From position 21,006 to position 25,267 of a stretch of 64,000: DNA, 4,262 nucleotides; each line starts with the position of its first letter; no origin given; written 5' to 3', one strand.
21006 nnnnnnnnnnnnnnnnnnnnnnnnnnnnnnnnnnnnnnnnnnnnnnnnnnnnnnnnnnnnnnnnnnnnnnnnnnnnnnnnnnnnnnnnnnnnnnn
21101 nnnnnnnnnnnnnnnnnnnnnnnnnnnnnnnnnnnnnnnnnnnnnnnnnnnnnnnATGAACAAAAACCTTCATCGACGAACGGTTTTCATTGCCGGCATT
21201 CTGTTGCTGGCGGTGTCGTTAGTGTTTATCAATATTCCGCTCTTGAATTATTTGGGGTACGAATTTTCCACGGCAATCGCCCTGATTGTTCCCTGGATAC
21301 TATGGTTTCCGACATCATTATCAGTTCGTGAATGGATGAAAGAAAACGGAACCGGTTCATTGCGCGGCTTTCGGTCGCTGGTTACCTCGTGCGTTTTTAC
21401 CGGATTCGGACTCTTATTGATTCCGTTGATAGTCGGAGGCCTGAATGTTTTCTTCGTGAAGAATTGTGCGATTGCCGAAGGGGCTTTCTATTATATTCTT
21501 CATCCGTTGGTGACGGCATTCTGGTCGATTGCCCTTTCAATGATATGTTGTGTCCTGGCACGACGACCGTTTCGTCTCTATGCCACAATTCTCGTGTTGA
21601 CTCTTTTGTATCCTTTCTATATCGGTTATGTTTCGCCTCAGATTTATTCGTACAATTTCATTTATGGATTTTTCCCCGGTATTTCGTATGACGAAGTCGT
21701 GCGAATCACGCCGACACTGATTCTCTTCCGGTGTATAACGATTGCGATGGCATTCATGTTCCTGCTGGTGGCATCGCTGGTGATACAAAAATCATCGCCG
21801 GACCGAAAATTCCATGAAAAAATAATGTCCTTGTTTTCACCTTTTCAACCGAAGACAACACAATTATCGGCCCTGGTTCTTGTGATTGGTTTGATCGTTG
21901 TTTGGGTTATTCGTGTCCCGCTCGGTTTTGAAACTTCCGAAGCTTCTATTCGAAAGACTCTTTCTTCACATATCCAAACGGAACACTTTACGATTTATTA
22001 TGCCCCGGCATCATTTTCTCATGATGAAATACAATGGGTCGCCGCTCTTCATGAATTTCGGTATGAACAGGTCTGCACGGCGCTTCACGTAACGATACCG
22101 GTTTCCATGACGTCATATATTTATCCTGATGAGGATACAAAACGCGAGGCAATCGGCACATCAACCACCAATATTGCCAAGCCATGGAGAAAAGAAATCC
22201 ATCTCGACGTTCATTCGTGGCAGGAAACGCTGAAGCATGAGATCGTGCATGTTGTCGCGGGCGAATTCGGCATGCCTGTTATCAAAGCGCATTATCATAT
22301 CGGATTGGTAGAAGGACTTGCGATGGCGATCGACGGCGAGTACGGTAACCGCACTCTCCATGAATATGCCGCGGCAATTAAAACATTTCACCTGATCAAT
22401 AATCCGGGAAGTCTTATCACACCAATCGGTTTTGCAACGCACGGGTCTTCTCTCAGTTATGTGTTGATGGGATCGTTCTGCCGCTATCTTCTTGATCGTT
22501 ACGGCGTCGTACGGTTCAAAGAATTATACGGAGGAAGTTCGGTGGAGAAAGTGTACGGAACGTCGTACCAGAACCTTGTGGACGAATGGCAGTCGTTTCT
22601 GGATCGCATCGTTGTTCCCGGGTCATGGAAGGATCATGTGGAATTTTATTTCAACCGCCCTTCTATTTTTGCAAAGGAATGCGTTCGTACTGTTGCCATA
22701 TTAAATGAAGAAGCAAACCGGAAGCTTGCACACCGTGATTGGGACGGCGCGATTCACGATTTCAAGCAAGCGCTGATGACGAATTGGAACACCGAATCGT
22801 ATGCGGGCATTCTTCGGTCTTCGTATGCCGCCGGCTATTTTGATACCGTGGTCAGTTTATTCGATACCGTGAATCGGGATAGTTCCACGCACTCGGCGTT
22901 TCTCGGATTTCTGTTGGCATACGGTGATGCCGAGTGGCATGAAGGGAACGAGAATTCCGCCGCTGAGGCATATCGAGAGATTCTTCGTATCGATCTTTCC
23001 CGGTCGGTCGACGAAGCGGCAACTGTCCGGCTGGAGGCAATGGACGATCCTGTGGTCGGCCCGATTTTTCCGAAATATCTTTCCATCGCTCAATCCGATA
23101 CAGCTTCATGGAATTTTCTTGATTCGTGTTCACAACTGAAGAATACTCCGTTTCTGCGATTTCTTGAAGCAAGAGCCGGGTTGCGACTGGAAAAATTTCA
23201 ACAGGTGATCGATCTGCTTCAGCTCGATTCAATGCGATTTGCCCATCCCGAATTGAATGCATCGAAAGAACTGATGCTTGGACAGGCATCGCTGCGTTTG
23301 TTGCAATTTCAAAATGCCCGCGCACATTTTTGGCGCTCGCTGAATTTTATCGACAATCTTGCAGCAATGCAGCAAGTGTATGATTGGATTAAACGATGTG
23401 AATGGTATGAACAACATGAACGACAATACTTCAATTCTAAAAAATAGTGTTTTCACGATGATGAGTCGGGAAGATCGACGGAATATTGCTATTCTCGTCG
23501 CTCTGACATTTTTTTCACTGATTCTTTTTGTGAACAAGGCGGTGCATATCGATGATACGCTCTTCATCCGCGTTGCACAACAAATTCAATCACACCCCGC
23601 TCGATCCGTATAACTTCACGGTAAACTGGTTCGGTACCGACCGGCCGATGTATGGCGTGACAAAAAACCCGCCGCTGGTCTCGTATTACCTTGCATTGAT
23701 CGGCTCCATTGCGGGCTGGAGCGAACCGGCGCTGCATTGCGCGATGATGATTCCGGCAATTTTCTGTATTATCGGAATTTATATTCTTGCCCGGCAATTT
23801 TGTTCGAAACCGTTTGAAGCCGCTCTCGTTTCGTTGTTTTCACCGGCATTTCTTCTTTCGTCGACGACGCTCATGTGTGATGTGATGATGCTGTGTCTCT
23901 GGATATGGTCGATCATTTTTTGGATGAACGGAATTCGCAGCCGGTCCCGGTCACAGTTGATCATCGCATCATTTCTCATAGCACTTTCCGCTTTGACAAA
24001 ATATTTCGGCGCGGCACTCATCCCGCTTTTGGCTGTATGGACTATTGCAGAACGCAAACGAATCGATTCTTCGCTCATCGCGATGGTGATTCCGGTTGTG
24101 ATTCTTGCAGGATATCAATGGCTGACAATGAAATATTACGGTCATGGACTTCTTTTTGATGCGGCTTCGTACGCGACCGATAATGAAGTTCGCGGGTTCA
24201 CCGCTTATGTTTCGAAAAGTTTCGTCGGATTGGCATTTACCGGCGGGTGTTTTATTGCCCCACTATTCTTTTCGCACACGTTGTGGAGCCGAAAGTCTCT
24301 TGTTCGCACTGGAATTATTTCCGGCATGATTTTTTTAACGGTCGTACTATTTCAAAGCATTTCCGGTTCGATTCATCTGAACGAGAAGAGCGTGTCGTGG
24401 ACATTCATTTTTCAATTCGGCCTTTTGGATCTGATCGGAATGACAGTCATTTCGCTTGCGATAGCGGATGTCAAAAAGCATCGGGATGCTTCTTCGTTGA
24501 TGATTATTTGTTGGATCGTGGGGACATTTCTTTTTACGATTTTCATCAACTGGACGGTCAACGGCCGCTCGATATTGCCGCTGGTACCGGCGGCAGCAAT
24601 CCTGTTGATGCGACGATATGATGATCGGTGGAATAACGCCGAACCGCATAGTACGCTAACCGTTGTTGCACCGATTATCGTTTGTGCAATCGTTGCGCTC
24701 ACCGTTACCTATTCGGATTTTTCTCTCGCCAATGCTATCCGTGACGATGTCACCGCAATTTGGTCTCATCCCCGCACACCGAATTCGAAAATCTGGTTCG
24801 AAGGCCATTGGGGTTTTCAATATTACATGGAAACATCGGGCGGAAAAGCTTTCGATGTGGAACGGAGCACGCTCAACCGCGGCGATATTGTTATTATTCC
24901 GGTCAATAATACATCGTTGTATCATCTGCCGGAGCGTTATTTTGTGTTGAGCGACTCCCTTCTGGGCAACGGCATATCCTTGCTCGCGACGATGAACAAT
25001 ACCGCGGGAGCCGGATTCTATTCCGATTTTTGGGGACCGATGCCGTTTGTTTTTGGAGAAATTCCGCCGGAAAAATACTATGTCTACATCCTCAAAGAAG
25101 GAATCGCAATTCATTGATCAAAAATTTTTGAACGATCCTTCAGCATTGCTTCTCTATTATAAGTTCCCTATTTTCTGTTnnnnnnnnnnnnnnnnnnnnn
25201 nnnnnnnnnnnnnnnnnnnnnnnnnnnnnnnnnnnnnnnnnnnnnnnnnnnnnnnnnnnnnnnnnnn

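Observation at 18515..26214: Candidate polyprenyl-phosphate-hexose-dependent (protein O-mannosylation-like) glycosylation module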

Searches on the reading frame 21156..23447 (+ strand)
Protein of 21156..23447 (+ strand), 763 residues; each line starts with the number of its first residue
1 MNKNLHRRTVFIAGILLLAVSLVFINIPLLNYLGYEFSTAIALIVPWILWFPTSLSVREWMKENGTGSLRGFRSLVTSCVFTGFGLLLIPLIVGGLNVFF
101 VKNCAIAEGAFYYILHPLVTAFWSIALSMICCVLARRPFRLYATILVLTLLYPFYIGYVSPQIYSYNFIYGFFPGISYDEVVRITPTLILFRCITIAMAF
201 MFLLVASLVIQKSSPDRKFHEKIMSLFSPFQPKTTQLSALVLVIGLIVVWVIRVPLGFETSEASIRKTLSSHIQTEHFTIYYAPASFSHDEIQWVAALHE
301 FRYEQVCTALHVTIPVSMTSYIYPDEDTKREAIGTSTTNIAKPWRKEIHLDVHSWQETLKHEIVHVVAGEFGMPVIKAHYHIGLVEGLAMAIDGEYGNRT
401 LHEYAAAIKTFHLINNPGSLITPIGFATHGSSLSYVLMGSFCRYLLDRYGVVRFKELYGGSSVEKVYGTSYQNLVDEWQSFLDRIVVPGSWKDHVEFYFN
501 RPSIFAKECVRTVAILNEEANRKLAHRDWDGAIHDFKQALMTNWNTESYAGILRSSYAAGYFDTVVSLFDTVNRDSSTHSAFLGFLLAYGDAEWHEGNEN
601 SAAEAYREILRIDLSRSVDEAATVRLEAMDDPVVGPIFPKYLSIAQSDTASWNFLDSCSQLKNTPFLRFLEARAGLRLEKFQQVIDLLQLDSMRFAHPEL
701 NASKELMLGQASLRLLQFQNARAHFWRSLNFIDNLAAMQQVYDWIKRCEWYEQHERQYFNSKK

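Call 3: search_protein_families(library=pfam, proteins=[window:21156-23447:+], max_evalue=0.01)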
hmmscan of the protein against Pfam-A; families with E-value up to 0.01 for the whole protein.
window:21156-23447:+ (763 aa): 3 families
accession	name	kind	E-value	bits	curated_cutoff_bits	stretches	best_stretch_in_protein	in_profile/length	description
PF13485.12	Peptidase_MA_2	-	3.3e-05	24.2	32.4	1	354-482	64-199/201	Peptidase MA superfamily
PF07719.23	TPR_2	-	0.00048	20.5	27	0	515-541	3-29/34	Tetratricopeptide repeat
PF13432.12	TPR_16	-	0.0076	17.1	32.7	0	585-612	33-60/65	Tetratricopeptide repeat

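Call 4: search_protein_families(library=ncbifam, proteins=[window:21156-23447:+], max_evalue=0.01)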
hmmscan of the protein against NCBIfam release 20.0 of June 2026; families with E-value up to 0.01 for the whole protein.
window:21156-23447:+ (763 aa): 0 families

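Call 14: search_solved_structures(query=window:21156-23447:+, max_evalue=10)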
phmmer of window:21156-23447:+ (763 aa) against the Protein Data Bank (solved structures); distinct sequences matched with E-value up to 10: 6.
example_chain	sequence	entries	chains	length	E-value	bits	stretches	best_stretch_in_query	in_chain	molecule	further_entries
5lyn_A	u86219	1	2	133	0.037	15.5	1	516-617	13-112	Small glutamine-rich tetratricopeptide repeat-containing protein 2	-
5lyp_A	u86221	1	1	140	0.043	15.2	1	516-617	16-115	Small glutamine-rich tetratricopeptide repeat-containing protein 2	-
9llv_A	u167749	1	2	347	0.12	13.7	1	499-616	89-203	Small glutamine-rich tetratricopeptide repeat-containing protein 2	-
4qkd_A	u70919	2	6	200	0.3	12.4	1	518-562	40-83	Alpha-ketoglutarate-dependent dioxygenase alkB homolog 7, mitochondrial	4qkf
4qkb_A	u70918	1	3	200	0.43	11.9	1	518-561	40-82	Alpha-ketoglutarate-dependent dioxygenase alkB homolog 7, mitochondrial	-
9ixa_H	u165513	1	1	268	3.4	9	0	42-84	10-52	C34 Fab, Heavy Chain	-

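Call 17: find_homologous_proteins(query=window:21156-23447:+)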
Query window:21156-23447:+ (763 aa): 433 proteins with E <= 0.001 among 8000 candidates; the best 120 are listed.
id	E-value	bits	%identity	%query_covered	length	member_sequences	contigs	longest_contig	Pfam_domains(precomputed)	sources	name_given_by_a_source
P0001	0.0e+0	1758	100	100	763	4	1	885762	-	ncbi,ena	-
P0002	0.0e+0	1608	91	100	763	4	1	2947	PF13485.12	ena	-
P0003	0.0e+0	1336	74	100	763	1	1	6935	-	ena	-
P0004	1.6e-276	938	53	99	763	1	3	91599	-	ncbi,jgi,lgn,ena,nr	ncbi:MAG TPA: hypothetical protein VLY03_04605 [Bacteroidota bacterium]|nr:hypothetical protein [Bac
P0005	1.5e-274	931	54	99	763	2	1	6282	PF13424.13,PF13432.13,PF13428.13,PF07719.24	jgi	-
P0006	8.0e-272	922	83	64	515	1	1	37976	-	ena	-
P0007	2.7e-252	857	52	97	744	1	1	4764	PF13485.12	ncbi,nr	ncbi:MAG: hypothetical protein HYR76_10990 [Ignavibacteria bacterium]|nr:hypothetical protein [Ignav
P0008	3.1e-244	831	53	98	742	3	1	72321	PF00515.35,PF07719.24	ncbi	-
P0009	1.8e-241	822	50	96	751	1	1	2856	-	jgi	jgi:tetratricopeptide (TPR) repeat protein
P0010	3.1e-241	821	49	99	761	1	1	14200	-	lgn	-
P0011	5.7e-239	813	50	97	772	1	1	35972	PF14559.13,PF09976.16,PF00515.35,PF13424.13,PF13428.13,PF13181.13,PF07719.24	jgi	jgi:tetratricopeptide (TPR) repeat protein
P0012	3.7e-237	807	49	99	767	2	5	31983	-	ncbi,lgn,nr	ncbi:MAG: hypothetical protein HYR77_11065 [Ignavibacteria bacterium]|nr:hypothetical protein [Ignav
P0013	1.0e-235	803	48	98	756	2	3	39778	PF13424.13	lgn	-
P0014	1.5e-235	802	49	96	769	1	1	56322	-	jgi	jgi:tetratricopeptide (TPR) repeat protein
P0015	3.4e-233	794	48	100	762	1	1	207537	PF12895.14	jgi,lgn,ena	-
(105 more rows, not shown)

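Call 19: find_related_loci(query=A1, collection=genome_contigs, flank=10000)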
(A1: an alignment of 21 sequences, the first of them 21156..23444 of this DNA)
Query A1 (763 aa) in genome_contigs; peptide patterns used: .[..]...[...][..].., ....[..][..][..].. (x = any residue, [..] = any of these).
256 stretches matched a pattern; 212 encode a relative of the query (tblastn E <= 1e-3); the best 80 are kept; 80 distinct loci.
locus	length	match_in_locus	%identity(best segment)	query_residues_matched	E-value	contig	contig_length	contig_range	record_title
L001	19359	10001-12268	53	7-763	0e+0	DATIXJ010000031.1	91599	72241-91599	MAG TPA_asm: Bacteroidota bacterium isolate SMAG_U15246 k141_4719949, whole genome shotgun sequence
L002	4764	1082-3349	52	1-756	0e+0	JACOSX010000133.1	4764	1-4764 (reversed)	MAG: Ignavibacteria bacterium isolate NC_groundwater_29_Pr7_B-0.1um_49_11 FFV18_Bp1_scaffold_657681, whole genome shotgu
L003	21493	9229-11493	49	2-754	0e+0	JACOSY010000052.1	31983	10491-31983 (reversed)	MAG: Ignavibacteria bacterium isolate NC_groundwater_30_Pr7_B-0.1um_51_131 FFV18_Bp1_scaffold_592153, whole genome shotg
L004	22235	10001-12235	48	1-754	0e+0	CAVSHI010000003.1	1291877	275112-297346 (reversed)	MAG: Ignavibacteriota bacterium isolate MFD01476.bin.1.124 genome assembly, contig: contig_39632, whole genome shotgun s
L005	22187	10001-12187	49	24-762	0e+0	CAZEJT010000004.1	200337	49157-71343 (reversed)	MAG TPA_asm: uncultured Chlorobiaceae bacterium isolate SRP273308_co1_412 genome assembly, contig: NODE_64_length_200337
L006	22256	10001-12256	48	5-756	0e+0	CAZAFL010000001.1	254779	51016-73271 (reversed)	MAG TPA_asm: uncultured Chlorobiaceae bacterium isolate binchicken_co185_181 genome assembly, contig: NODE_45_length_254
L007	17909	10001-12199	46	12-754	0e+0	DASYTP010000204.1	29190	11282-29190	MAG TPA_asm: Bacteroidota bacterium isolate SMAG_U4570 k141_2836280, whole genome shotgun sequence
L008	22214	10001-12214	47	8-762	0e+0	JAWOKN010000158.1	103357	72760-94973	MAG: Bacteroidota bacterium isolate bin_159 c_000049195389, whole genome shotgun sequence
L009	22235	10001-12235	46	4-763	0e+0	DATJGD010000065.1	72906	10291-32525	MAG TPA_asm: Bacteroidota bacterium isolate SMAG_U15477 k141_1365944, whole genome shotgun sequence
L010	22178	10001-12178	53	13-761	0e+0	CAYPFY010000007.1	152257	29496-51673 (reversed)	MAG TPA_asm: uncultured Chlorobiaceae bacterium isolate binchicken_co185_251 genome assembly, contig: NODE_118_length_15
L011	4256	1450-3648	43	28-760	0e+0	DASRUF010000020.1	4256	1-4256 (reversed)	MAG TPA_asm: Bacteroidota bacterium isolate SMAG_U7915 k141_1845201, whole genome shotgun sequence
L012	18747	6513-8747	43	9-754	0e+0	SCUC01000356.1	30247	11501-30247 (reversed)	MAG: Bacteroidetes bacterium isolate FW602_bin.19 FW602_bin.19-71002-1, whole genome shotgun sequence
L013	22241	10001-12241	44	5-756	0e+0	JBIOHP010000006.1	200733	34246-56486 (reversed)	MAG: Bacteroidota bacterium isolate GcC11-5 k141_677188_length_200733_cov_106.9926, whole genome shotgun sequence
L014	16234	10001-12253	42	3-755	0e+0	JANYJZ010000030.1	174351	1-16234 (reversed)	MAG: Ignavibacteriae bacterium isolate GL140_4_metabinner_9 GL140_4_k141_2834864, whole genome shotgun sequence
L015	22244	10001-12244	43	7-757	0e+0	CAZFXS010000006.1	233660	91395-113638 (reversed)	MAG TPA_asm: uncultured Chlorobiaceae bacterium isolate SRP237561_co1_246 genome assembly, contig: NODE_49_length_233660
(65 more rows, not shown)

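Call 44: find_encoding_contigs(protein=P0001, flank=10000, max_places=3)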
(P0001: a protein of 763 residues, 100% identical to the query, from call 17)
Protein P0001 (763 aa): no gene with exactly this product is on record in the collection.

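Call 47: predict_structure(alignment_id=A4)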
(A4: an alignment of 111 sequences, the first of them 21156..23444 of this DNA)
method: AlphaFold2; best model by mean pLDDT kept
length: 763 residues; sequences in the alignment: 111
mean_pLDDT: 93.0   pTM: 0.90
mean pLDDT of the five models: 93.0, 92.9, 92.8, 91.6, 90.9
residues with pLDDT >= 90: 622; 70-90: 130; 50-70: 9; < 50: 2
segments of 3 or more residues with pLDDT < 50: none
pLDDT, mean of each block of 10 residues (from residue 1): 80 98 93 95 98 95 83 96 98 95 92 98 98 95 98 94 96 84 93 98 95 88 84 85 97 96 96 97 95 96 97 93 94 90 96 94 97 92 94 91 96 87 80 93 97 97 95 95 96 93 78 91 93 96 92 95 96 88 93 96 96 92 95 91 86 91 91 94 93 86 96 97 97 93 97 92 57
secondary structure, 60 per line:
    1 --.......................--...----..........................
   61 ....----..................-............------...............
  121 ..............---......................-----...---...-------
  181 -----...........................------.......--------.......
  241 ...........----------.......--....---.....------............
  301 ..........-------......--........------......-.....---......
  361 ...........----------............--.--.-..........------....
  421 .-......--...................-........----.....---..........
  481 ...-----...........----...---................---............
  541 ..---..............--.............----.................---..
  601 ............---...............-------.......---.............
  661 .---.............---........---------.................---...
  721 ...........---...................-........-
elements in order (helices of 4 or more, strands of 3 or more residues): H3-25 H35-64 H69-86 H88-99 H106-134 H138-159 E165-167 E171-173 H186-212 H219-225 H234-251 H262-268 E271-274 E278-282 H289-310 E318-323 H326-333 E340-342 E347-351 H355-371 H382-393 H401-410 H417-421 H423-428 H431-449 H451-458 H463-467 H471-483 H489-499 H510-525 H529-542 H546-559 H562-574 H579-595 H599-612 H616-630 H638-644 H648-661 H665-677 H681-688 H698-714 H718-731 H735-753 H755-762

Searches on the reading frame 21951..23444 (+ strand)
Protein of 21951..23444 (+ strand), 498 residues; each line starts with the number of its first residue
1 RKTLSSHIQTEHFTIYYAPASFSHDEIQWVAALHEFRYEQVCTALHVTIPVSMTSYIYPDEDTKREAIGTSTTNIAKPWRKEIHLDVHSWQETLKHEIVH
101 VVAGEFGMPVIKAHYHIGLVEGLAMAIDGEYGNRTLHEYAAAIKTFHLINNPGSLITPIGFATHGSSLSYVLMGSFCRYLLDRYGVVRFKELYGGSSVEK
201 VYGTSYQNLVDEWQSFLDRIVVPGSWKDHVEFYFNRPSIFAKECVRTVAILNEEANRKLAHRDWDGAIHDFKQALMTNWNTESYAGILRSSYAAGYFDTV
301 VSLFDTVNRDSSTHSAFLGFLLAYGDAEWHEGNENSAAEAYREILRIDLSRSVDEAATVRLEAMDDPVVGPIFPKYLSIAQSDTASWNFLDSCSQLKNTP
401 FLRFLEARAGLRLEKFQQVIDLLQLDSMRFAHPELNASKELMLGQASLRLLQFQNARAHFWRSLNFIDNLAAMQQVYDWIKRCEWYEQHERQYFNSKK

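Call 22: search_protein_families(library=pfam, proteins=[window:21951-23444:+], max_evalue=10)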
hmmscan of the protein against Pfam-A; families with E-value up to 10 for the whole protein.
window:21951-23444:+ (498 aa): 6 families
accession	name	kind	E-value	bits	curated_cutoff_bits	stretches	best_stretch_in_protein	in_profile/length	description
PF13485.12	Peptidase_MA_2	-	1.7e-05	25.2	32.4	1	89-217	64-199/201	Peptidase MA superfamily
PF07719.23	TPR_2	-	0.00073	19.9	27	2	250-276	3-29/34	Tetratricopeptide repeat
PF13432.12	TPR_16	-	0.00099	20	32.7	1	320-348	33-61/65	Tetratricopeptide repeat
PF13678.12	Peptidase_M85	-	0.036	14.1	23.8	1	84-105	148-169/251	NFkB-p65-degrading zinc protease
PF00515.34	TPR_1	-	0.094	13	27.8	0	263-275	16-28/34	Tetratricopeptide repeat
PF13428.12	TPR_14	-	1.2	10.5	23.5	1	320-347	3-30/44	Tetratricopeptide repeat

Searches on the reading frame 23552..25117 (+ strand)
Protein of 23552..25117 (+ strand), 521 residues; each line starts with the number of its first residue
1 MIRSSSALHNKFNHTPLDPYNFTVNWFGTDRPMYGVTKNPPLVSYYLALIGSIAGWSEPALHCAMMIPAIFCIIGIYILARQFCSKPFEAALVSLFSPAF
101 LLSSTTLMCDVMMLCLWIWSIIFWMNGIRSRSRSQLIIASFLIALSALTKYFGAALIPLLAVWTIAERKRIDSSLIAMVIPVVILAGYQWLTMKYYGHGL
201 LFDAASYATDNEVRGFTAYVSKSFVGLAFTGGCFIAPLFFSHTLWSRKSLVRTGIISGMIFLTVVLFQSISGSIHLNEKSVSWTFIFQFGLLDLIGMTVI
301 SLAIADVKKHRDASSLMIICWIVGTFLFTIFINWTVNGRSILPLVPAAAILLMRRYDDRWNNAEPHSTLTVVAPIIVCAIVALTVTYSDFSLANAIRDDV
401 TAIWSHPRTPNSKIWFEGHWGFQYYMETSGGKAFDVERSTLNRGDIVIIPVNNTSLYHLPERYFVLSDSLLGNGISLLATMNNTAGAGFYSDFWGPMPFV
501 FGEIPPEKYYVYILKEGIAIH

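Call 3: search_protein_families(library=pfam, proteins=[window:23552-25117:+], max_evalue=0.01)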
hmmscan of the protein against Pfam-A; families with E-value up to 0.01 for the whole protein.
window:23552-25117:+ (521 aa): 1 family
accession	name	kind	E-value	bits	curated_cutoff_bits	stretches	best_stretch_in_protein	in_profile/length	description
PF13231.12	PMT_2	-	1.5e-13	51.7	26.1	1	38-184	1-151/160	Dolichyl-phosphate-mannose-protein mannosyltransferase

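Call 4: search_protein_families(library=ncbifam, proteins=[window:23552-25117:+], max_evalue=0.01)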
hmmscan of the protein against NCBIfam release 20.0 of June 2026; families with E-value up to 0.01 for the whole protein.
window:23552-25117:+ (521 aa): 0 families
